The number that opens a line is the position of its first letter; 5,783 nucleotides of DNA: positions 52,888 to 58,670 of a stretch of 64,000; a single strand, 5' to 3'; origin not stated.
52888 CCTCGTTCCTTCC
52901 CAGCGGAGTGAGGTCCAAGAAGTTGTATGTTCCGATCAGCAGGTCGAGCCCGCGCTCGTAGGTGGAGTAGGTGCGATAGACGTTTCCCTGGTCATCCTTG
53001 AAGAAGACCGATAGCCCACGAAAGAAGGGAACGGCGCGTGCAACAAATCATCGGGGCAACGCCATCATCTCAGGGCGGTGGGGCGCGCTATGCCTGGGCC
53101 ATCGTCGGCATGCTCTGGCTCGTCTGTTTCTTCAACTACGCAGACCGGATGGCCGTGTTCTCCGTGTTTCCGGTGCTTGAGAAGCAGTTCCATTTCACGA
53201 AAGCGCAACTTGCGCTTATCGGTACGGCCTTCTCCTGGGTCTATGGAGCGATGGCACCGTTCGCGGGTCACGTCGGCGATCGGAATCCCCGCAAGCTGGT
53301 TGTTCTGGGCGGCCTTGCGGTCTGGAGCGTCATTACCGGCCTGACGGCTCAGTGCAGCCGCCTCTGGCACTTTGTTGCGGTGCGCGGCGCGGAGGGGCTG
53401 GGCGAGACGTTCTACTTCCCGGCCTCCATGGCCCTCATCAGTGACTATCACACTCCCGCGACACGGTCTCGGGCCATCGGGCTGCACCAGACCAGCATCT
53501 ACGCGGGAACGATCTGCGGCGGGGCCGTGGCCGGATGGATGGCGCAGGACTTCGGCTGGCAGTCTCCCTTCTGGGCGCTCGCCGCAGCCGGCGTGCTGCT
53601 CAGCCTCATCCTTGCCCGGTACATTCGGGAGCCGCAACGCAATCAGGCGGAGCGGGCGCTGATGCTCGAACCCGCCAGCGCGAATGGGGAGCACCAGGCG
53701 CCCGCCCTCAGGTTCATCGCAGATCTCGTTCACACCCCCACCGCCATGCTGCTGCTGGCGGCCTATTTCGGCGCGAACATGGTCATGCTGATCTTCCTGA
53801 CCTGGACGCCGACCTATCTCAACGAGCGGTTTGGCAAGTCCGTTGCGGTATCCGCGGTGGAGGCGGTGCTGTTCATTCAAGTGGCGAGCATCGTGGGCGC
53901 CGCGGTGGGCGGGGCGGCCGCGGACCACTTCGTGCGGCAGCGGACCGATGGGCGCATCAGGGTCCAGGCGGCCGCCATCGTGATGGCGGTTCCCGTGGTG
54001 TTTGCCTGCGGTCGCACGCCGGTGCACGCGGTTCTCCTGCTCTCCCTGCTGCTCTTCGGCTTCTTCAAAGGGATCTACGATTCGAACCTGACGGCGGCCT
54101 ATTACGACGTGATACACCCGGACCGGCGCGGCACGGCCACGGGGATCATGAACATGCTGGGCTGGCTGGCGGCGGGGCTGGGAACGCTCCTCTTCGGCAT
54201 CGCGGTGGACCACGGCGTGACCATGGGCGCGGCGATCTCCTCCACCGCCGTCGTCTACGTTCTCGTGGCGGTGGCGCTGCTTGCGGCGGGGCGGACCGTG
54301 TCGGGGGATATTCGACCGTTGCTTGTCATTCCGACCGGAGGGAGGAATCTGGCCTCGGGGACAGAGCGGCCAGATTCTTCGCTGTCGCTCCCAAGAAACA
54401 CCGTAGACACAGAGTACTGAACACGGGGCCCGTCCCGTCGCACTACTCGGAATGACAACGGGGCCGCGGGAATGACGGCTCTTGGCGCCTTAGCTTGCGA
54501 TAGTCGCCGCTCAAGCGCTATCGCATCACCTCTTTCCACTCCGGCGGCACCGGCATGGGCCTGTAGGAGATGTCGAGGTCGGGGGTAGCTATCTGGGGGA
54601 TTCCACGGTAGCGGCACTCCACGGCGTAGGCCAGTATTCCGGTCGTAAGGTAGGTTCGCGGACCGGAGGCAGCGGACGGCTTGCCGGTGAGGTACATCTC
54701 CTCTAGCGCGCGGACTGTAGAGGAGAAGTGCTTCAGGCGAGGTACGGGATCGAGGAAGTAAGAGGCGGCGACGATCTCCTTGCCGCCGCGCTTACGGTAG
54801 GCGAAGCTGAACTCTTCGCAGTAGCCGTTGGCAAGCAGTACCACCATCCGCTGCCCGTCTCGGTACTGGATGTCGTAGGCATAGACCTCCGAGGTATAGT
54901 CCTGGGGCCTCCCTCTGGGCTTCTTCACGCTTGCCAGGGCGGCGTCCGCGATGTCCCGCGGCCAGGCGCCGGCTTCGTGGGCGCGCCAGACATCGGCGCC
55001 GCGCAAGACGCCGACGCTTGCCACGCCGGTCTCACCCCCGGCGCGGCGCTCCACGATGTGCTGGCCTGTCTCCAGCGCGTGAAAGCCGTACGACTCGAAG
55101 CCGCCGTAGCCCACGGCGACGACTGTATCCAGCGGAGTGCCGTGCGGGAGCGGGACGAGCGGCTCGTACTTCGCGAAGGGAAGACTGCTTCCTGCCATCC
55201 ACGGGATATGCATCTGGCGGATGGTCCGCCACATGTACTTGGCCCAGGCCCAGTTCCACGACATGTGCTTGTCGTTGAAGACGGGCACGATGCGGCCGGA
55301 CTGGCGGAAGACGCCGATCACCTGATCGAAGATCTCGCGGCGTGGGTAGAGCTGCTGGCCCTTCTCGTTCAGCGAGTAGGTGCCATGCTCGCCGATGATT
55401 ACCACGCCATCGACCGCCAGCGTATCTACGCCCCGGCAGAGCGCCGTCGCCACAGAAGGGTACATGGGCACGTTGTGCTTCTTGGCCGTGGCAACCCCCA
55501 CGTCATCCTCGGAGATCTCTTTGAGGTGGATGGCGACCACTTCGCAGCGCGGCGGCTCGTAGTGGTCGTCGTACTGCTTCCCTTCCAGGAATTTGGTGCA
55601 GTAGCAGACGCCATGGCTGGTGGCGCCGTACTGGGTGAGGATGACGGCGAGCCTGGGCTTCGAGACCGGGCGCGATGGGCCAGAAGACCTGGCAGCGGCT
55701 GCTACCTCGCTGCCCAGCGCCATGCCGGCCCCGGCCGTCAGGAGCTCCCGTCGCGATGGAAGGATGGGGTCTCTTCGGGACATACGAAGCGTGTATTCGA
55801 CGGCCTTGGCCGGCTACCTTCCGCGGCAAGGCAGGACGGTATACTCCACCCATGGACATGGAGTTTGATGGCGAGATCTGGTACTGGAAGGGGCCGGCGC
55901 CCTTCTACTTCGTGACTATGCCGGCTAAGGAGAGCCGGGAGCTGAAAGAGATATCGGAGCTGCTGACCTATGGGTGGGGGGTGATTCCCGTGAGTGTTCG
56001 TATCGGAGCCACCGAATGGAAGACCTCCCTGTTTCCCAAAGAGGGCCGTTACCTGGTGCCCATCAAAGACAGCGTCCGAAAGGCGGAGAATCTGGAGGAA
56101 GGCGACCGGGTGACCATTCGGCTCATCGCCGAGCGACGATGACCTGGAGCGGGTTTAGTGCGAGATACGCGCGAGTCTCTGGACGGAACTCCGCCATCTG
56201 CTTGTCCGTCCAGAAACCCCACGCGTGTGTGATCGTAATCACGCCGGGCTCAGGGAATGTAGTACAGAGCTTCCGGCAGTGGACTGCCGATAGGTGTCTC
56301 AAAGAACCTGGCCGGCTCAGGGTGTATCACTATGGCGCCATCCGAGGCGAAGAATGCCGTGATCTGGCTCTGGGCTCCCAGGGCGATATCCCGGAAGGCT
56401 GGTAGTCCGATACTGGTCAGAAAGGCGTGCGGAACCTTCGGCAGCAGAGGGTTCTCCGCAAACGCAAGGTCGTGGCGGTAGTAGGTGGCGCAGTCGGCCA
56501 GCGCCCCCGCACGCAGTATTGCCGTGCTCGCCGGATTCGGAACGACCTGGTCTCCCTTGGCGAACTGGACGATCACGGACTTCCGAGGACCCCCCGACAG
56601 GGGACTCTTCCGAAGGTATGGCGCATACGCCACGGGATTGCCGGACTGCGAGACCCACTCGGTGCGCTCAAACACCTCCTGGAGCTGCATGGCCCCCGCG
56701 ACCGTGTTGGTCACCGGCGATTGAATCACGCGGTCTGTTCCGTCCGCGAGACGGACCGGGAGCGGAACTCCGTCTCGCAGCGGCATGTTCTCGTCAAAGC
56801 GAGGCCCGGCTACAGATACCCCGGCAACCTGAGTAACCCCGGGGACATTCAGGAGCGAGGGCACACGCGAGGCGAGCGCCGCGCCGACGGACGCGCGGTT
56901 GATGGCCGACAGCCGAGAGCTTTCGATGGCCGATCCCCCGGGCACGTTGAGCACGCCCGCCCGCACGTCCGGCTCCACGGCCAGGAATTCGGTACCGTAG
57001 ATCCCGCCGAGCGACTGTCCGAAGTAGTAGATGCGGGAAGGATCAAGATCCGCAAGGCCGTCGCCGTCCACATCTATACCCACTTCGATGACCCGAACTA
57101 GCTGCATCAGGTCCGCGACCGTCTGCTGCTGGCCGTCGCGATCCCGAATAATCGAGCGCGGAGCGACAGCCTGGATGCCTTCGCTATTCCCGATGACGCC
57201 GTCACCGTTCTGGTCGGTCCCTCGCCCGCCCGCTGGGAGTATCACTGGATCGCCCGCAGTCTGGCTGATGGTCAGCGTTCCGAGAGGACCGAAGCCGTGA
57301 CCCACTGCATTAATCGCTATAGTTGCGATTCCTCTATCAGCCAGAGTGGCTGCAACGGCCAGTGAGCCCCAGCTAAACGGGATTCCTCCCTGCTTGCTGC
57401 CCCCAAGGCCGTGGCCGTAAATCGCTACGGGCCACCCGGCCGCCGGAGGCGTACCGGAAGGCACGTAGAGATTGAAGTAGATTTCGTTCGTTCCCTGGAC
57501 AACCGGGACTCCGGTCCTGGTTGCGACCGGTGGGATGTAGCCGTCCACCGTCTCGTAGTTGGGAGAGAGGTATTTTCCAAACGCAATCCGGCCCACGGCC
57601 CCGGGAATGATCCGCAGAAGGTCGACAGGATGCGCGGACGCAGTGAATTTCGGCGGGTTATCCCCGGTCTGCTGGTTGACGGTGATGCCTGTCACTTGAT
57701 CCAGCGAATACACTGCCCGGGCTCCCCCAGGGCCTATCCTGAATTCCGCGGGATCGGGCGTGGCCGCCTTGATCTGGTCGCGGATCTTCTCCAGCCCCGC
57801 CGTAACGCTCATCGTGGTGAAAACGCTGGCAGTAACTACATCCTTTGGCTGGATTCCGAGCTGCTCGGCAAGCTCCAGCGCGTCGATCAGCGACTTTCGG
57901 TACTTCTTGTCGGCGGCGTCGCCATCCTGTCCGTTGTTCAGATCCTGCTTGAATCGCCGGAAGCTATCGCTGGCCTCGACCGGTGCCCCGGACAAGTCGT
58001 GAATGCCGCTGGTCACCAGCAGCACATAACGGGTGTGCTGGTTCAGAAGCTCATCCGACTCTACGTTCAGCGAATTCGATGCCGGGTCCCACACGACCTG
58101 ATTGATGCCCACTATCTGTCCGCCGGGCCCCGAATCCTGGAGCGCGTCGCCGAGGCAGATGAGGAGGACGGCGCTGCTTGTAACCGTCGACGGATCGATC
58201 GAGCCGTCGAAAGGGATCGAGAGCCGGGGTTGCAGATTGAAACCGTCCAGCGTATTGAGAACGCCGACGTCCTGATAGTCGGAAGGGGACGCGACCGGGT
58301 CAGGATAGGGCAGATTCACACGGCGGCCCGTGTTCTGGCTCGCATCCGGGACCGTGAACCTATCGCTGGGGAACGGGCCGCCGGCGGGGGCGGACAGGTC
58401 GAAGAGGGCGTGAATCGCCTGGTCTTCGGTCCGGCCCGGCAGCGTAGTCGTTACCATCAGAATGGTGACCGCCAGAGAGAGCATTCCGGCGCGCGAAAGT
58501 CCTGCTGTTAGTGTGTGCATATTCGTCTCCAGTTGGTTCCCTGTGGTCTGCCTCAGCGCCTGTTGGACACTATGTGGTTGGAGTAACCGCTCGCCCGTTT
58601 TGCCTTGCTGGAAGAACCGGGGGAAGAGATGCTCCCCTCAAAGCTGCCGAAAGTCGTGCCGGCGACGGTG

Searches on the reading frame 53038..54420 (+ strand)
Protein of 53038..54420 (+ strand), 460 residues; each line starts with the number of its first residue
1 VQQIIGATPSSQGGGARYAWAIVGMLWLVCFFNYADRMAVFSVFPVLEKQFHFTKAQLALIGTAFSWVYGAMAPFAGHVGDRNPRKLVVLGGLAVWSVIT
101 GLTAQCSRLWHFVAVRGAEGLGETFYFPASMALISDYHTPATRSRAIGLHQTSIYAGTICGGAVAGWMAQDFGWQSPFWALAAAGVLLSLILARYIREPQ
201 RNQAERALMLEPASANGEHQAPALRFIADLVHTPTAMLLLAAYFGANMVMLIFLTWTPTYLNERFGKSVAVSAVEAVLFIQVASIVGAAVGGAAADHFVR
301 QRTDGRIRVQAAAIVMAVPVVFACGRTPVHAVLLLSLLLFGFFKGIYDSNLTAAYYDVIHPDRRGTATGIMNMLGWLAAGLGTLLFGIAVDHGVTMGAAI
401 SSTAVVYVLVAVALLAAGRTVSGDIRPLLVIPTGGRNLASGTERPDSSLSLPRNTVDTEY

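Call 30: search_protein_families(library=pfam, proteins=[window:53038-54420:+], max_evalue=0.001)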
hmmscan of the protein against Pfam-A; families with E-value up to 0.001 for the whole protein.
window:53038-54420:+ (460 aa): 3 families
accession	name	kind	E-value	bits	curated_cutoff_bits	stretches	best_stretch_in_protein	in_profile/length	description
PF07690.21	MFS_1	-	1.1e-61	209.1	33.4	2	26-383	1-347/347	Major Facilitator Superfamily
PF03137.26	OATP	-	2.2e-08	33.3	25.8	1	111-325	135-388/545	Organic Anion Transporter Polypeptide (OATP) family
PF03209.21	PUCC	-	1.3e-06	28.1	21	1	120-416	99-388/401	PUCC protein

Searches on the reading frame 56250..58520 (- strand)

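Call 30: search_protein_families(library=pfam, proteins=[window:56250-58520:-], max_evalue=0.001)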
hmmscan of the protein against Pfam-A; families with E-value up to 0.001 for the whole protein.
window:56250-58520:- (756 aa): 2 families
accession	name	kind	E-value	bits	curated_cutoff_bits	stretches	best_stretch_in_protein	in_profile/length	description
PF12262.14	Lipase_bact_N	-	1.7e-11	44.5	22.3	1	88-250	61-221/236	Bacterial virulence factor lipase N-terminal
PF13205.12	Big_5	-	0.0002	22.5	23.6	1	93-183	18-97/105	Bacterial Ig-like domain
